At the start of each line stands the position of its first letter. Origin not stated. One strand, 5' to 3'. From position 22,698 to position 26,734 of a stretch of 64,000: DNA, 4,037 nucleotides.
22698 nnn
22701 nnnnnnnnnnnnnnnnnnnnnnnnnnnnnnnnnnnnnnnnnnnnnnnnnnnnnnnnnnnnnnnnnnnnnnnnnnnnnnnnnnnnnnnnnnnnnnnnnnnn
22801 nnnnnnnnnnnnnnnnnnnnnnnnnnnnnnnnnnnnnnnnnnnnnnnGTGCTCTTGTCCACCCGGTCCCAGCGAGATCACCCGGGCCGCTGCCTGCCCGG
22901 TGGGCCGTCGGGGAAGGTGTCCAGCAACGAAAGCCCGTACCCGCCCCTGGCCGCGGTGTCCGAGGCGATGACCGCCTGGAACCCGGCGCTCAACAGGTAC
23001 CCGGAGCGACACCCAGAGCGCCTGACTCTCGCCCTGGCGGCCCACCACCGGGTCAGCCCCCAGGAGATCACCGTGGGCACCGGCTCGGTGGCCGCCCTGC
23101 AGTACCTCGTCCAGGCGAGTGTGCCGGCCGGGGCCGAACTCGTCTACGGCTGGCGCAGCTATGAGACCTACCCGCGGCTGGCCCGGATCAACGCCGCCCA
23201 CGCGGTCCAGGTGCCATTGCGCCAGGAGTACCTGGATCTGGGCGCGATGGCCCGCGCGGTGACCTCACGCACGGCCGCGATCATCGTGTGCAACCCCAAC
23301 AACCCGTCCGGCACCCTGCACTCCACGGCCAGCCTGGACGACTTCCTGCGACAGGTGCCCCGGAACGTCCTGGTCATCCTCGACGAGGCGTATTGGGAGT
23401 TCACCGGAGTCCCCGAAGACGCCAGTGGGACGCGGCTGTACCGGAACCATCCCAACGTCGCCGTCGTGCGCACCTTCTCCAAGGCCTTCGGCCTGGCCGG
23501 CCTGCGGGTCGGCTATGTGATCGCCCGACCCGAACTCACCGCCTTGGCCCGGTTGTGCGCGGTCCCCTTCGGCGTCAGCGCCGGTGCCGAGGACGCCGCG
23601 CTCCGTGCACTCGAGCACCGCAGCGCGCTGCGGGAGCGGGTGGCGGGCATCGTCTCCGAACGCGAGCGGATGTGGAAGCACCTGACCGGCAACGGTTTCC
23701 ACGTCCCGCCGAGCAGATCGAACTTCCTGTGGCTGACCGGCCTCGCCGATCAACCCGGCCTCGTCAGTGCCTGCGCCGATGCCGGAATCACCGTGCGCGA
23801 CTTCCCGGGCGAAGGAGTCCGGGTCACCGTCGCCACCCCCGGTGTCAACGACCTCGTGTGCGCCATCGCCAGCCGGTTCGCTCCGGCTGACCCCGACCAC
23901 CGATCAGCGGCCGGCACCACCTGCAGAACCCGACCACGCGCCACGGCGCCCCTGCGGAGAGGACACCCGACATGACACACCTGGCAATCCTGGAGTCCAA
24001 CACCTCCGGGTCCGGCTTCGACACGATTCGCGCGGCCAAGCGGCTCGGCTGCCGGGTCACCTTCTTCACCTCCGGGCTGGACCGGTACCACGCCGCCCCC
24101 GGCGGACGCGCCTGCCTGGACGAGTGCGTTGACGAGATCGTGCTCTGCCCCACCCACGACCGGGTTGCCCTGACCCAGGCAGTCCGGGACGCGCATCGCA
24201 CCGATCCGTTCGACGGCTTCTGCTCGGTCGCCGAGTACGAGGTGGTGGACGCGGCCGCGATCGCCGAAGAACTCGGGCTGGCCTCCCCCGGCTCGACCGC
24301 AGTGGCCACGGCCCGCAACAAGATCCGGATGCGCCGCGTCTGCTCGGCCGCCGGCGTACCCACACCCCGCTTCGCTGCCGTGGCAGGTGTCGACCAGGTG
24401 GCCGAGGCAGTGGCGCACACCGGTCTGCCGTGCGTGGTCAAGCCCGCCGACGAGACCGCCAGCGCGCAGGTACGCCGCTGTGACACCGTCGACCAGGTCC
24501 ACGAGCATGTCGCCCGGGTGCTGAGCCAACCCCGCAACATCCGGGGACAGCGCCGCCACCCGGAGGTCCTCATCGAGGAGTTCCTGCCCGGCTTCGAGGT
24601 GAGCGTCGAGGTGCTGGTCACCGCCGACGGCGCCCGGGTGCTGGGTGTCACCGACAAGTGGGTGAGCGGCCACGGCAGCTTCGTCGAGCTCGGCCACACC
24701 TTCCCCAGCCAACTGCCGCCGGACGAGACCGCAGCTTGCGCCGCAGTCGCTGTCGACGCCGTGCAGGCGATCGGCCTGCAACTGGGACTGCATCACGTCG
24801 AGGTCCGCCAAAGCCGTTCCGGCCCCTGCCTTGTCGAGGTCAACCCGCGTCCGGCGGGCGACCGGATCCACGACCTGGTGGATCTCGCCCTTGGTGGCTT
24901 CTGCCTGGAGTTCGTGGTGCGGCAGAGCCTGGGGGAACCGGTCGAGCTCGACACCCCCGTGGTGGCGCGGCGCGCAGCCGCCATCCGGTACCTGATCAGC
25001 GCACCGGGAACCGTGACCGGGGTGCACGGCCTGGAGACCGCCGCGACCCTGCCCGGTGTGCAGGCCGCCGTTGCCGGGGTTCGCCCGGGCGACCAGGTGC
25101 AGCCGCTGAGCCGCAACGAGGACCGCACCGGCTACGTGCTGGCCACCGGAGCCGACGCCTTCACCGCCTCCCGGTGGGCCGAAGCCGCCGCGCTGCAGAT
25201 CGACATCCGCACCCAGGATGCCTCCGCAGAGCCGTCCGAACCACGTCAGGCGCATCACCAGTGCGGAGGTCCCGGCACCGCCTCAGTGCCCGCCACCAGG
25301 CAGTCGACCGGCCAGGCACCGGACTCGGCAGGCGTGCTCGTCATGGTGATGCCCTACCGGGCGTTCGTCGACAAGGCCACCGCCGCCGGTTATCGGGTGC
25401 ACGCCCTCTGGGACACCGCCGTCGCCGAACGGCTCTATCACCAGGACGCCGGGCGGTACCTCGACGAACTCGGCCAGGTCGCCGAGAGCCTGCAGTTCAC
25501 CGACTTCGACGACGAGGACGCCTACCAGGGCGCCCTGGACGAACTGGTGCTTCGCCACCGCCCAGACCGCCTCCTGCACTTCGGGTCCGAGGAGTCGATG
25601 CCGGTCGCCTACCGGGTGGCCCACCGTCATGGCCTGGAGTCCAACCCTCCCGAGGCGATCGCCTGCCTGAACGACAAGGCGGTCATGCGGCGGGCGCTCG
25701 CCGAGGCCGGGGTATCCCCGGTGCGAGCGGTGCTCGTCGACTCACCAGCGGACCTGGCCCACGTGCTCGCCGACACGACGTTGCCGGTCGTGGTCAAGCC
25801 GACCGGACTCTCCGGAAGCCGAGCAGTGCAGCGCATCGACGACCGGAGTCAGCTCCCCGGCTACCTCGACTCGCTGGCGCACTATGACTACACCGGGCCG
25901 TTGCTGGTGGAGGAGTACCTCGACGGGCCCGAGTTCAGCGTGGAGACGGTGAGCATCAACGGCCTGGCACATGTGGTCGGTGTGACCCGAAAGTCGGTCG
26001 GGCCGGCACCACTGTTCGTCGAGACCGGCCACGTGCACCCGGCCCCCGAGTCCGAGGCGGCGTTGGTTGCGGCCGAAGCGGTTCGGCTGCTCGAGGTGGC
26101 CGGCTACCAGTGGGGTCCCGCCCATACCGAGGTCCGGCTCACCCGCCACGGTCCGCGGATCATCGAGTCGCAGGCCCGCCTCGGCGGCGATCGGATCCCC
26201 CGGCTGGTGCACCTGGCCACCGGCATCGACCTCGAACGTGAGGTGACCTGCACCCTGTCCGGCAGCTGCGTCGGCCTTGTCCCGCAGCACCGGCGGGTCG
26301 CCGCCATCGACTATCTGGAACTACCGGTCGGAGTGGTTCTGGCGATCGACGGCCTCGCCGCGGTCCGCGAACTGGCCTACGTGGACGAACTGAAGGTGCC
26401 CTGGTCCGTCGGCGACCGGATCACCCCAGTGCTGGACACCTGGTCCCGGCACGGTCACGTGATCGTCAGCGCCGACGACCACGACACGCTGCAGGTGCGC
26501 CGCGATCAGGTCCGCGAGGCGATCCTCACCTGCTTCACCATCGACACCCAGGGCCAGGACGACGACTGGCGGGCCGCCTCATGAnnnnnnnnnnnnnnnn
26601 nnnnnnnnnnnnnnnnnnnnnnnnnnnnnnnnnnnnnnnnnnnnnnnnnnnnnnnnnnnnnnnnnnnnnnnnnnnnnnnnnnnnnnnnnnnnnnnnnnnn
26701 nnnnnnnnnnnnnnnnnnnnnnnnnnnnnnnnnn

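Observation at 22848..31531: Complete p-aminophenylalanine-type (PapA/B/C + aminotransferase) gene set in one coupled operon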

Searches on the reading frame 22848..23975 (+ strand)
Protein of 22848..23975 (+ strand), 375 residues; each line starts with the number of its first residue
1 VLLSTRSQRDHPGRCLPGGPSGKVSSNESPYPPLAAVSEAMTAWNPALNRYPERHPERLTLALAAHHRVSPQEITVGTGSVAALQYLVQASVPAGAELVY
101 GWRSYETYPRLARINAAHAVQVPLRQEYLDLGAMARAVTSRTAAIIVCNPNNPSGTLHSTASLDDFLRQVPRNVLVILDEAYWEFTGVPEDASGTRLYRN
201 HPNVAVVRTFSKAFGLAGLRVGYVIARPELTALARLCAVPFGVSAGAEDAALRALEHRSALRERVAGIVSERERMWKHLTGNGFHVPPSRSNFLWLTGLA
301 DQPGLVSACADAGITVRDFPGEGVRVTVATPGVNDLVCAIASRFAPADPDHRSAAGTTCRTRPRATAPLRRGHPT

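Call 4: search_protein_families(library=pfam, proteins=[window:22848-23975:+])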
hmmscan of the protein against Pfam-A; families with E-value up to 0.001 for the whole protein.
window:22848-23975:+ (375 aa): 1 family
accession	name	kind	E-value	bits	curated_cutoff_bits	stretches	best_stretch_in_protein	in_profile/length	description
PF00155.27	Aminotran_1_2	-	1.5e-44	153.1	19.7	1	25-330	7-348/361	Aminotransferase class I and II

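Call 9: search_protein_families(library=ncbifam, proteins=[window:22848-23975:+], max_evalue=0.01)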
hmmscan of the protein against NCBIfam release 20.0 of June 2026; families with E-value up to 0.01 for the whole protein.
window:22848-23975:+ (375 aa): 68 families (the best 25 are shown)
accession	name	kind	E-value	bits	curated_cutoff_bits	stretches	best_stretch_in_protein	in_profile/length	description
NF002878.0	PRK03321.1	subfamily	7e-116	386.8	374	1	12-344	17-348/352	histidinol-phosphate transaminase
TIGR01141.1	hisC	equivalog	1.2e-70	238.2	276.55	1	23-338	24-343/349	histidinol-phosphate transaminase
NF002877.0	PRK03317.1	equivalog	8.2e-55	186.1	409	1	24-341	36-363/374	histidinol-phosphate transaminase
NF003496.0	PRK05166.1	equivalog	8.7e-52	176.1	540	1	23-336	40-361/373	histidinol-phosphate transaminase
TIGR01140.1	L_thr_O3P_dcar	equivalog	1.1e-51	176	290.55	1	25-328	23-317/331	threonine-phosphate decarboxylase CobD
NF006580.0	PRK09105.1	subfamily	3.2e-50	171.1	444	1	24-330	51-356/375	pyridoxal phosphate-dependent aminotransferase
NF006014.0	PRK08153.1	equivalog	2.3e-46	158.4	510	1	23-296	37-308/370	pyridoxal phosphate-dependent aminotransferase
NF051461.1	pyoverd_PtaA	equivalog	1.4e-44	152.3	500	1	25-298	40-310/359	pyoverdine biosynthesis transaminase PtaA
NF002726.0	PRK02610.1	equivalog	1.8e-43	148.9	391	1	47-335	59-359/374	histidinol-phosphate transaminase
NF041364.1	GntC_guanitoxin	equivalog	1.1e-32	113.4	415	1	66-295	55-296/356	guanitoxin biosynthesis PLP-dependent (S)-gamma-hydroxy-L-arginine cyclodehydratase GntC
NF005915.1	PRK07908.1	equivalog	1e-29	104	360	1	36-321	29-308/332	Rv2231c family histidinol phosphate aminotransferase CobC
NF053748.1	bifunc_CobBC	exception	1e-26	93.6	950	1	34-335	495-790/797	bifunctional hydrogenobyrinic acid a,c-diamide synthase/histidinol phosphate aminotransferase CobBC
NF006225.0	PRK08354.1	equivalog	9.8e-26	90.9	288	1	72-323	61-290/318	putative aminotransferase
NF005305.0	PRK06836.1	equivalog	2.4e-22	79.7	376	1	65-239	92-273/396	pyridoxal phosphate-dependent aminotransferase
NF004770.0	PRK06108.1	subfamily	2.5e-22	79.2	422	1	65-288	88-324/396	pyridoxal phosphate-dependent aminotransferase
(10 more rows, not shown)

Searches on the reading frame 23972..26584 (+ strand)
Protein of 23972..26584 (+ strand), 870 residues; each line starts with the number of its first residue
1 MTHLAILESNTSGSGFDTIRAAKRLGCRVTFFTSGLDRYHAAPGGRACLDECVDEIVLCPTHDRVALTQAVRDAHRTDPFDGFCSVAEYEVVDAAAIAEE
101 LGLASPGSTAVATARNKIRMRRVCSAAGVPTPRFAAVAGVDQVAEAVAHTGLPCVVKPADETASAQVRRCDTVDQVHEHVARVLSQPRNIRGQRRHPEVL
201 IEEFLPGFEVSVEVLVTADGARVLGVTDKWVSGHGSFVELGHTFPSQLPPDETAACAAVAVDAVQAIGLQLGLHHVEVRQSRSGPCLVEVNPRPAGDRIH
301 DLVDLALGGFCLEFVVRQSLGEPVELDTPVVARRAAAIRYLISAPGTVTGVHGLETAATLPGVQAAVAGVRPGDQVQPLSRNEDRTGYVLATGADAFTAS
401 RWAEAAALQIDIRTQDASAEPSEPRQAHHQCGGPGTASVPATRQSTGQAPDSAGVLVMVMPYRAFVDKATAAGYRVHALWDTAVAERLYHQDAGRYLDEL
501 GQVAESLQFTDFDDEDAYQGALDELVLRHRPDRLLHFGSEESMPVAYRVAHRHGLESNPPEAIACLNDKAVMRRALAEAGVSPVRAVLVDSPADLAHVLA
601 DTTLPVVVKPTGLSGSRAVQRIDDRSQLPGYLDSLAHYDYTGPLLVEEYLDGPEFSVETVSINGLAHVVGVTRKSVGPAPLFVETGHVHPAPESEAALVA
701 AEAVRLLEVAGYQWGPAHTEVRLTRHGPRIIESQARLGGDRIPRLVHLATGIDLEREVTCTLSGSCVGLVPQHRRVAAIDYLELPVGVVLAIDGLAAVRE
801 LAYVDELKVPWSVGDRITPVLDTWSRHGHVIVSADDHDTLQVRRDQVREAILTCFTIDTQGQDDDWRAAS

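Call 4: search_protein_families(library=pfam, proteins=[window:23972-26584:+])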
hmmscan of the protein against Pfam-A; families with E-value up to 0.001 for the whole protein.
window:23972-26584:+ (870 aa): 10 families
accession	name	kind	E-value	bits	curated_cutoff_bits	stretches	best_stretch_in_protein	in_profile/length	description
PF13535.11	ATP-grasp_4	-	5.7e-36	124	27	2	152-297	3-155/160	ATP-grasp domain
PF18603.7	LAL_C2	-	1.2e-31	109.2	29.4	2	339-414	1-77/78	L-amino acid ligase C-terminal domain 2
PF02655.19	ATP-grasp_3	-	5.3e-21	75.8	23.2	2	115-296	2-159/160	ATP-grasp domain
PF01071.24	GARS_A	-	2.8e-16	60.4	27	2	117-222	3-106/194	Phosphoribosylglycinamide synthetase, ATP-grasp (A) domain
PF07478.18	Dala_Dala_lig_C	-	1.4e-13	51.2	24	2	126-294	4-176/204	D-ala D-ala ligase C-terminus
PF18130.6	ATPgrasp_N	-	1.9e-11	44.8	27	1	20-103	2-79/81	ATP-grasp N-terminal domain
PF15632.11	ATPgrasp_Ter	-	1.2e-10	41.7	29.1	1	196-296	2-88/131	ATP-grasp in the biosynthetic pathway with Ter operon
PF02222.28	ATP-grasp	-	3.6e-07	30.4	27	1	125-294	4-163/179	ATP-grasp domain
PF02786.22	CPSase_L_D2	-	4.6e-07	30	19.8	0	118-293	3-179/211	Carbamoyl-phosphate synthase L chain, ATP binding domain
PF13549.11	ATP-grasp_5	-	0.00053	19.9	27.6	0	116-206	11-107/221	ATP-grasp domain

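Call 9: search_protein_families(library=ncbifam, proteins=[window:23972-26584:+], max_evalue=0.01)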
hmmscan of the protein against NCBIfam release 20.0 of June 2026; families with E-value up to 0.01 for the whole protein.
window:23972-26584:+ (870 aa): 45 families (the best 25 are shown)
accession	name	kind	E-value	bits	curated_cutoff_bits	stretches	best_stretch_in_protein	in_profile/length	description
NF002563.0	PRK02186.1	subfamily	1.6e-111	374.1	625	2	6-423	7-405/890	argininosuccinate lyase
NF005543.0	PRK07206.1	subfamily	1.6e-51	175.3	302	2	505-849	43-406/416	hypothetical protein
NF002378.0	PRK01372.1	subfamily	5.4e-22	77.9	243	2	105-294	89-271/305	D-alanine--D-alanine ligase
NF041595.1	dap_A_syn_DdaF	equivalog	1.5e-21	76.7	840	2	517-746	61-301/424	dapdiamide A synthase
NF053745.1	AAntcapLigBacD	equivalog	6.2e-19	67.7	850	2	548-745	116-337/471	alanine--anticapsin ligase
TIGR01205.1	D_ala_D_alaTIGR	subfamily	8.5e-19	67.7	245.65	2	106-294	96-287/318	D-alanine--D-alanine ligase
NF006766.0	PRK09288.1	equivalog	7.4e-18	64.5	339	1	19-414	28-394/396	formate-dependent phosphoribosylglycinamide formyltransferase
TIGR00877.1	purD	equivalog_domain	2.6e-16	59.5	288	2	99-221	85-207/425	phosphoribosylamine--glycine ligase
TIGR01142.1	purT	equivalog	8.5e-15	54.5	502.15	1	21-412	17-379/380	phosphoribosylglycinamide formyltransferase 2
TIGR00768.1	rimK_fam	subfamily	1.4e-14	54.1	143.4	2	548-661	66-182/276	RimK family alpha-L-glutamate ligase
TIGR02144.1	LysX_arch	equivalog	1.4e-13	50.5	275.6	2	86-175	56-146/281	lysine biosynthesis protein LysX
NF002527.0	PRK01966.1-3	equivalog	3.4e-13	49.5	310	2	104-228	106-224/332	D-alanine--D-alanine ligase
NF004680.0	PRK06019.1-6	equivalog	1e-12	47.5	327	2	105-185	105-186/405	5-(carboxyamino)imidazole ribonucleotide synthase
NF009402.0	PRK12767.1-1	equivalog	1.2e-12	47.3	218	1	514-664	57-210/329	carbamoyl phosphate synthase-like protein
TIGR03909.1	pyrrolys_PylC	equivalog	1.6e-12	46.9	248.3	1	600-754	121-269/374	3-methylornithine--L-lysine ligase PylC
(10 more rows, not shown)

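Call 67: search_solved_structures(query=window:23972-26584:+, max_evalue=0.00001)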
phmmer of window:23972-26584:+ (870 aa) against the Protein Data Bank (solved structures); distinct sequences matched with E-value up to 0.00001: 12.
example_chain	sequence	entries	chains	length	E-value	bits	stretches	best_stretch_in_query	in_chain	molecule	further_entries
3vot_A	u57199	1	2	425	9.3e-28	100.4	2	602-756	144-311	L-amino acid ligase, BL00235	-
8evy_B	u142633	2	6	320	6.3e-10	41.4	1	105-314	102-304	D-alanine--D-alanine ligase B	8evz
30vh_A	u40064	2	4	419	8.2e-10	41.1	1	530-842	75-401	L-amino acid ligase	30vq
3wo1_A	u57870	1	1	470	5.9e-09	38.2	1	548-756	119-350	Alanine-anticapsin ligase BacD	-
3wnz_A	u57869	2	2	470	9.6e-09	37.5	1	548-756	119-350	Alanine-anticapsin ligase BacD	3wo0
3vmm_A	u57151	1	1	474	9.9e-09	37.5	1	548-756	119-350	Alanine-anticapsin ligase BacD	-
4dim_A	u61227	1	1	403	2.6e-08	36.1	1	548-758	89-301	Phosphoribosylglycinamide synthetase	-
2ip4_A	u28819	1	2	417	2.7e-07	32.7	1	558-749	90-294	Phosphoribosylamine--glycine ligase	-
4zqi_A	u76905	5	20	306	6.2e-07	31.5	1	101-314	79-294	D-alanine--D-alanine ligase | D-alanine-D-alanine ligase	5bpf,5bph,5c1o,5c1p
3v4z_A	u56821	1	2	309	6.4e-07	31.5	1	101-314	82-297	D-alanine--D-alanine ligase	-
2yw2_A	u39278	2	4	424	1.1e-06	30.7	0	104-219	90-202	Phosphoribosylamine--glycine ligase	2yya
4wd3_A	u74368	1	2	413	2e-06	29.9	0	66-162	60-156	L-amino acid ligase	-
